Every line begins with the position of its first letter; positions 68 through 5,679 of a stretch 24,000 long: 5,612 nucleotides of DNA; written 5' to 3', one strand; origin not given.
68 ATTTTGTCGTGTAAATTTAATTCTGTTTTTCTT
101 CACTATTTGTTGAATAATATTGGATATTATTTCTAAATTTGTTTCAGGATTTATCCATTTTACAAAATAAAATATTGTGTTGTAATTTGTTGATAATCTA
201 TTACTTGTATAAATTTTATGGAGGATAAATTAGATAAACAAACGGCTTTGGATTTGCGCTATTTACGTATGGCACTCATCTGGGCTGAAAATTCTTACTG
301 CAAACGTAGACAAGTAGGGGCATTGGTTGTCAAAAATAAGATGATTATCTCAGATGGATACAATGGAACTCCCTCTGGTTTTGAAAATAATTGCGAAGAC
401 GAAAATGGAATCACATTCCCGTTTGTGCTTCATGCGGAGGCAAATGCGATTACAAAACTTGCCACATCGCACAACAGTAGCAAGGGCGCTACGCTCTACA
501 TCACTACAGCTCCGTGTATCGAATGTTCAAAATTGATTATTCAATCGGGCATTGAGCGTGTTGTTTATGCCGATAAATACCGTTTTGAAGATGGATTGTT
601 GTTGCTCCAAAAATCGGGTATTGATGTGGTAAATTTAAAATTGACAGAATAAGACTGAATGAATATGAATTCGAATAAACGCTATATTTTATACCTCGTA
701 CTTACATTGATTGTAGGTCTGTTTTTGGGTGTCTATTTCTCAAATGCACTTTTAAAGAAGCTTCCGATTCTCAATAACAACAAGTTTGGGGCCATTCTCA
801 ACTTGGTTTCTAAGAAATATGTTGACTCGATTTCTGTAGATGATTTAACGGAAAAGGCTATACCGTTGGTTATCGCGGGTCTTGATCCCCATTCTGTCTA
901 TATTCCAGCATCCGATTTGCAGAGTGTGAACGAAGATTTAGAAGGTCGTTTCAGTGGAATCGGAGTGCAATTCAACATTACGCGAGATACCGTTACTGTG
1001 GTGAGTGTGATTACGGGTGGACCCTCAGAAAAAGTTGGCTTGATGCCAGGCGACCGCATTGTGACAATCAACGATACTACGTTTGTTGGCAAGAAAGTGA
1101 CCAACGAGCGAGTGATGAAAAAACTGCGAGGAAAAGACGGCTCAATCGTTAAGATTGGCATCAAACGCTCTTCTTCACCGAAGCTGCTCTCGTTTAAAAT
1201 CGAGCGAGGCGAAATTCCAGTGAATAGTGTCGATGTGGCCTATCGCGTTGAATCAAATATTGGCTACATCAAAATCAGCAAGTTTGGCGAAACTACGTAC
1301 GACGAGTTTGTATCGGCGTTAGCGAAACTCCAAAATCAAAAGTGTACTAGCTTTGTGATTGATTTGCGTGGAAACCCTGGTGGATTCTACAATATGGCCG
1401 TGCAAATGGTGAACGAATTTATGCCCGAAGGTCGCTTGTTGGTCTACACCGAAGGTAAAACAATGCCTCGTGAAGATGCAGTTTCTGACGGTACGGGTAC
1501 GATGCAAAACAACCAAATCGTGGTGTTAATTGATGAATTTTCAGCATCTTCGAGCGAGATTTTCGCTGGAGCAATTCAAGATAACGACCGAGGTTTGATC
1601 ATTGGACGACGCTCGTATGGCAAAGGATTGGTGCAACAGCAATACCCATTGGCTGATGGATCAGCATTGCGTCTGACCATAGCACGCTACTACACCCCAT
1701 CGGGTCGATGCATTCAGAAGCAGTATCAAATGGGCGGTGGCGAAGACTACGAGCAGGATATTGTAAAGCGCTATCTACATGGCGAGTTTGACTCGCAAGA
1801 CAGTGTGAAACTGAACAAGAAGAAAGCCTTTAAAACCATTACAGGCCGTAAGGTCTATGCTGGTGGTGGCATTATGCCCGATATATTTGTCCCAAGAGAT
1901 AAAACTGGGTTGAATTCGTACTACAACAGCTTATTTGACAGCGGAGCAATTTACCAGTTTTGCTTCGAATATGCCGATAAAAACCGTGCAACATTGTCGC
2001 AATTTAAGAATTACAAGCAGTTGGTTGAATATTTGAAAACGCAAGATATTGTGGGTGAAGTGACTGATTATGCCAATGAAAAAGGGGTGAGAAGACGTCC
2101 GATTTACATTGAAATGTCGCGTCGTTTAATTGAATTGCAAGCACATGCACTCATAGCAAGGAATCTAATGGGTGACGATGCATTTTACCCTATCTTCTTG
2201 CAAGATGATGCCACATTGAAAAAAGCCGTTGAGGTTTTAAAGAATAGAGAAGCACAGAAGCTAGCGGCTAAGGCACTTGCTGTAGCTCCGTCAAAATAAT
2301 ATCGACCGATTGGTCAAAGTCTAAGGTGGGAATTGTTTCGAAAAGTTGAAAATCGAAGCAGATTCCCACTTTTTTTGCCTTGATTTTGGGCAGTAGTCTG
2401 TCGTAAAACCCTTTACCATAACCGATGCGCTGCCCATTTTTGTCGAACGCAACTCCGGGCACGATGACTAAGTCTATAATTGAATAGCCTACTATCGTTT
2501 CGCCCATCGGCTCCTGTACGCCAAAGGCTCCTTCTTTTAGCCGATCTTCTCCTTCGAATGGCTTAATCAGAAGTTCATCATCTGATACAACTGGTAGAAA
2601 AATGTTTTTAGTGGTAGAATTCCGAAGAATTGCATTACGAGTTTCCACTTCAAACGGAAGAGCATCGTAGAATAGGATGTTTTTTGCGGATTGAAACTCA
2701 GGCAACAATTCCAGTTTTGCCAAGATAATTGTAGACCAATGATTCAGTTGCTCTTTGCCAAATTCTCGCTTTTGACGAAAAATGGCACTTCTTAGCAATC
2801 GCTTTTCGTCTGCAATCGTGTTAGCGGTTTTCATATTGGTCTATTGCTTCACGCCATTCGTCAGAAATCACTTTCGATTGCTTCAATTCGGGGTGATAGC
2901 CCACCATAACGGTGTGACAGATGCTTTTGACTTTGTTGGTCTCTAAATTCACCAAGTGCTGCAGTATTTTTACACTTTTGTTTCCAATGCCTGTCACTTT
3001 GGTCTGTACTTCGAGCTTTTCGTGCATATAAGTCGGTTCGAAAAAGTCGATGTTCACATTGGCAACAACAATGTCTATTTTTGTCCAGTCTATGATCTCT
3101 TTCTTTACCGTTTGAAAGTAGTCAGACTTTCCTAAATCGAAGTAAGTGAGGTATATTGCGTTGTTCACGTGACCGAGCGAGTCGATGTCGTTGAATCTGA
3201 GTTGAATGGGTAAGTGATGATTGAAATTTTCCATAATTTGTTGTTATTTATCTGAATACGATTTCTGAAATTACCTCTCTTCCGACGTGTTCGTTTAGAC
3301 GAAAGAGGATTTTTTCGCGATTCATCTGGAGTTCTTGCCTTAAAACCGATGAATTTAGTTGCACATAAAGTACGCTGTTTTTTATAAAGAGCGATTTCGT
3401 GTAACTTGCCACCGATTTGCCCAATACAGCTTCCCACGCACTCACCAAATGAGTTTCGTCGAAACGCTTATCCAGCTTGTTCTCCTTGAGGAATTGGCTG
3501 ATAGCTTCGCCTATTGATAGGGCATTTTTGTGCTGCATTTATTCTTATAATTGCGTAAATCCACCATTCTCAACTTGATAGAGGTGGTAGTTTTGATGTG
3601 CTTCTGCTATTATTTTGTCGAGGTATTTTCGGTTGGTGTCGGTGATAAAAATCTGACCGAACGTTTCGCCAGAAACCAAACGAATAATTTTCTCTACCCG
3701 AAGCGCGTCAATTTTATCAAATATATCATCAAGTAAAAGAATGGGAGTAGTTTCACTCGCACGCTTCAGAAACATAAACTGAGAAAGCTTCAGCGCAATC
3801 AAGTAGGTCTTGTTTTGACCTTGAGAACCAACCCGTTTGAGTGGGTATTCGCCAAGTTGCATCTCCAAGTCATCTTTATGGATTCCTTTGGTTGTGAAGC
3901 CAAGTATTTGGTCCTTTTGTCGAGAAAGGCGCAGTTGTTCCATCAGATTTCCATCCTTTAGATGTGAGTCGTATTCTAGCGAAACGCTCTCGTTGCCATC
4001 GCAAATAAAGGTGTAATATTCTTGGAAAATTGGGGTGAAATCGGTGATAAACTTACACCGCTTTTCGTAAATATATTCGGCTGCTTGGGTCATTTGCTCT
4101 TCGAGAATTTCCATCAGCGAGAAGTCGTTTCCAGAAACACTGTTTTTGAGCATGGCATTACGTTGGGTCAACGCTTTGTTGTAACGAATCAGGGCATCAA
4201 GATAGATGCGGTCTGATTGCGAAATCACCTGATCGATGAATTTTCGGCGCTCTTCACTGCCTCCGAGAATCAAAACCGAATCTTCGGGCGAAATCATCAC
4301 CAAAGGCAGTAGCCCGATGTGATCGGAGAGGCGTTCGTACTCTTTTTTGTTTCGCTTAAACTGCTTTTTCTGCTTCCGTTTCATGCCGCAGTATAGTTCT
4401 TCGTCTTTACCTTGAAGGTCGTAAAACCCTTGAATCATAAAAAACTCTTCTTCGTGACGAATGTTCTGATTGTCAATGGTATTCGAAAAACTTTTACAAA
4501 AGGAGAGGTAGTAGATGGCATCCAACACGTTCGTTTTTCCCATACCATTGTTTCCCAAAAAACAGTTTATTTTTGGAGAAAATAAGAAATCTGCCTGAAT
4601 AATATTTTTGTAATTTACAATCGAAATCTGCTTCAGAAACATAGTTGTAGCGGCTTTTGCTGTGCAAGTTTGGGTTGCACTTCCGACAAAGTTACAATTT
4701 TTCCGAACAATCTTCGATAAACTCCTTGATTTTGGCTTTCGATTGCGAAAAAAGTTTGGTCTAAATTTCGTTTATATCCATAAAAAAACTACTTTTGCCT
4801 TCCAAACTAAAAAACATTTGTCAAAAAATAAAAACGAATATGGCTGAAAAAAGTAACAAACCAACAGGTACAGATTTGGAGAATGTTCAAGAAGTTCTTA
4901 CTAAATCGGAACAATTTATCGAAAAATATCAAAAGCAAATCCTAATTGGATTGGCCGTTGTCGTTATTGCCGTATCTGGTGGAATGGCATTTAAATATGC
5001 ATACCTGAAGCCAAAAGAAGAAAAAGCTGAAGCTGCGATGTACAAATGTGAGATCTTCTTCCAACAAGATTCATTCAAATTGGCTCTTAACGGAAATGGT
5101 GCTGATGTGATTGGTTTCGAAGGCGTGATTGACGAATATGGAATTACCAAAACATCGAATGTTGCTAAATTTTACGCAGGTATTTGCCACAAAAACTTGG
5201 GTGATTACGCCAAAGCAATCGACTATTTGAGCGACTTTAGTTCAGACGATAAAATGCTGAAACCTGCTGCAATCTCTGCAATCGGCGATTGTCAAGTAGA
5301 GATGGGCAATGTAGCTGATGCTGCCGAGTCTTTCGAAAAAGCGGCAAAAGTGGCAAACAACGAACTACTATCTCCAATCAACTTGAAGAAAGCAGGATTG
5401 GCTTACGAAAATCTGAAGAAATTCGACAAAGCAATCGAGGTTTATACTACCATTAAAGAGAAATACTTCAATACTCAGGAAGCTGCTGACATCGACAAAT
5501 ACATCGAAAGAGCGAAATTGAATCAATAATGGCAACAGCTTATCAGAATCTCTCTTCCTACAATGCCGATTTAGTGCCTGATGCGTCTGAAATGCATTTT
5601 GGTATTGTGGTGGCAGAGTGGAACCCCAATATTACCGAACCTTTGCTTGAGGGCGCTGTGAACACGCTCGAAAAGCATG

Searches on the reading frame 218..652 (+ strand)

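Call 100: search_protein_families(library=pfam, proteins=[window:218-652:+], max_evalue=0.00001)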
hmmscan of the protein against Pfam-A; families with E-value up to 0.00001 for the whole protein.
window:218-652:+ (144 aa): 2 families
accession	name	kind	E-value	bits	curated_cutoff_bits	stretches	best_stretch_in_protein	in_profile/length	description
PF00383.29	dCMP_cyt_deam_1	-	1.1e-23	83.5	25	1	12-118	4-101/102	Cytidine and deoxycytidylate deaminase zinc-binding region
PF14437.12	MafB19-deam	-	3.4e-16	59.9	27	1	18-120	9-102/142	MafB19-like deaminase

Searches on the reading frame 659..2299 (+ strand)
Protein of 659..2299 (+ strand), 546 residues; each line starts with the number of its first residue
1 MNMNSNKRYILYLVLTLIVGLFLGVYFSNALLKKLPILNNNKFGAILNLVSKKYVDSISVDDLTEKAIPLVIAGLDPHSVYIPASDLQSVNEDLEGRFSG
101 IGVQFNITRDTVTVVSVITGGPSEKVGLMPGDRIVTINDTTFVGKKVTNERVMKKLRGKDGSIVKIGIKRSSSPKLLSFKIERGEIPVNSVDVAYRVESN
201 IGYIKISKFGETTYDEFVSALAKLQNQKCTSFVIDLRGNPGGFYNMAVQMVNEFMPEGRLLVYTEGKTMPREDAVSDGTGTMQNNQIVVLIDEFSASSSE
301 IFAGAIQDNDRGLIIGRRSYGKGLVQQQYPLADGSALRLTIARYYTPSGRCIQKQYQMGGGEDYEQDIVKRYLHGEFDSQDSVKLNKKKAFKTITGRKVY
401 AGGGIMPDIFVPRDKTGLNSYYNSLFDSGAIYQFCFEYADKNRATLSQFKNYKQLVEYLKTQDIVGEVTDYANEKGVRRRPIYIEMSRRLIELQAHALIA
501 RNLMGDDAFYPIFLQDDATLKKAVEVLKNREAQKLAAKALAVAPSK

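Call 100: search_protein_families(library=pfam, proteins=[window:659-2299:+], max_evalue=0.00001)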
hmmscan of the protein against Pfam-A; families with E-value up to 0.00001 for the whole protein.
window:659-2299:+ (546 aa): 4 families
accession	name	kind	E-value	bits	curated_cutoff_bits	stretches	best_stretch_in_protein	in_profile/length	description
PF03572.23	Peptidase_S41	-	1.8e-51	174.5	24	1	200-355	1-157/165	Peptidase family S41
PF13180.12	PDZ_2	-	1.4e-10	41.8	27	1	100-179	2-78/80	PDZ domain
PF17820.7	PDZ_6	-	1.6e-06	28.2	27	1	114-170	2-54/54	PDZ domain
PF00595.29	PDZ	-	4.2e-06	27.5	23.2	1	97-168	10-80/81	PDZ domain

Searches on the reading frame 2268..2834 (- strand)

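Call 100: search_protein_families(library=pfam, proteins=[window:2268-2834:-], max_evalue=0.00001)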
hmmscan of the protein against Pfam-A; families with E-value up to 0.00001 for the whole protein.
window:2268-2834:- (188 aa): 1 family
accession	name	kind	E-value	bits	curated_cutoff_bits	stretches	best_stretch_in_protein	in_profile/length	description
PF01812.26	5-FTHF_cyc-lig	-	3e-37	128.8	27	1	11-183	1-186/186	5-formyltetrahydrofolate cyclo-ligase family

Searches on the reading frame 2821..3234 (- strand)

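Call 100: search_protein_families(library=pfam, proteins=[window:2821-3234:-], max_evalue=0.00001)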
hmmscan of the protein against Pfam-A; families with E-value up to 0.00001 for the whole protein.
window:2821-3234:- (137 aa): 2 families
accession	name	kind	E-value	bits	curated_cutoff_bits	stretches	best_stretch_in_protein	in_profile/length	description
PF13279.12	4HBT_2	-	1.1e-15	58.6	25.5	1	13-130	2-121/122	Thioesterase-like superfamily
PF03061.28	4HBT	-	7.3e-13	49.1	20.6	1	21-101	2-77/79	Thioesterase superfamily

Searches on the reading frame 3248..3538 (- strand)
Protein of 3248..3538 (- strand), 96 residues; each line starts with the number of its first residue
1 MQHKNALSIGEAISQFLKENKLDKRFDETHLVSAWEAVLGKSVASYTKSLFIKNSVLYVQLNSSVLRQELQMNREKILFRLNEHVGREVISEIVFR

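Call 100: search_protein_families(library=pfam, proteins=[window:3248-3538:-], max_evalue=0.00001)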
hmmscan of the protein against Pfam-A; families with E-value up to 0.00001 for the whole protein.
window:3248-3538:- (96 aa): 1 family
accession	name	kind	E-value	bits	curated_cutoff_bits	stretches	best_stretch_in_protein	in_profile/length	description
PF05258.17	DciA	-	5.2e-21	75.1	24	1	8-95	1-89/89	Dna[CI] antecedent, DciA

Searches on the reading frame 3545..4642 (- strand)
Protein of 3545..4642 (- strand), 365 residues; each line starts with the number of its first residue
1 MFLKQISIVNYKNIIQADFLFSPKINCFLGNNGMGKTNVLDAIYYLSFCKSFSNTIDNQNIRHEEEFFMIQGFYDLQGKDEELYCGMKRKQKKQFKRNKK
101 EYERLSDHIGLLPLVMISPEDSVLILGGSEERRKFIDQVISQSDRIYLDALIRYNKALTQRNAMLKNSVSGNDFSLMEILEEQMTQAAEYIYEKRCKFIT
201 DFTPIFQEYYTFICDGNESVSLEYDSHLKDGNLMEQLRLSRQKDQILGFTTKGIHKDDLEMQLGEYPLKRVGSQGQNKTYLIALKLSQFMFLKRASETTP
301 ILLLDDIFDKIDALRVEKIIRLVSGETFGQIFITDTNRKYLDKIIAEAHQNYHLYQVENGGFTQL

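Call 100: search_protein_families(library=pfam, proteins=[window:3545-4642:-], max_evalue=0.00001)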
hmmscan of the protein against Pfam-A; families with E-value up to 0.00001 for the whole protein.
window:3545-4642:- (365 aa): 4 families
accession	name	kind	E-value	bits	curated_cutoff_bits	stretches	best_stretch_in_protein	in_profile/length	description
PF02463.25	SMC_N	-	5.6e-18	65.6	40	1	2-360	1-217/220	RecF/RecN/SMC N terminal domain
PF13175.12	AAA_15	-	3.3e-07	30.7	32.1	1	1-99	1-105/374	AAA ATPase domain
PF13304.12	AAA_21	-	1.4e-06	29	27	0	25-59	1-33/304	AAA domain, putative AbiEii toxin, Type IV TA system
PF13476.12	AAA_23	-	2.7e-06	28.6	27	0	6-167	2-149/201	AAA domain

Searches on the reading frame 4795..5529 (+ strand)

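Call 100: search_protein_families(library=pfam, proteins=[window:4795-5529:+], max_evalue=0.00001)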
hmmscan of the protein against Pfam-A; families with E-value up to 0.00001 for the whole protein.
window:4795-5529:+ (244 aa): 6 families
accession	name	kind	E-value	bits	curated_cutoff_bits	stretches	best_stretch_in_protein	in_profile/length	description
PF07719.23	TPR_2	-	3.4e-11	42.8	27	0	159-188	3-32/34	Tetratricopeptide repeat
PF13174.12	TPR_6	-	9e-10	39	26.3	0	199-224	5-30/33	Tetratricopeptide repeat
PF00515.34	TPR_1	-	1.2e-08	34.8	27.8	0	201-218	8-25/34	Tetratricopeptide repeat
PF13432.12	TPR_16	-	1e-06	29.5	32.7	0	167-220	7-57/65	Tetratricopeptide repeat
PF13176.12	TPR_7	-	2.3e-06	27.7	27.9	0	159-187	1-29/36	Tetratricopeptide repeat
PF13181.12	TPR_8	-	3.3e-06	27.3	25.7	0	200-218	7-25/34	Tetratricopeptide repeat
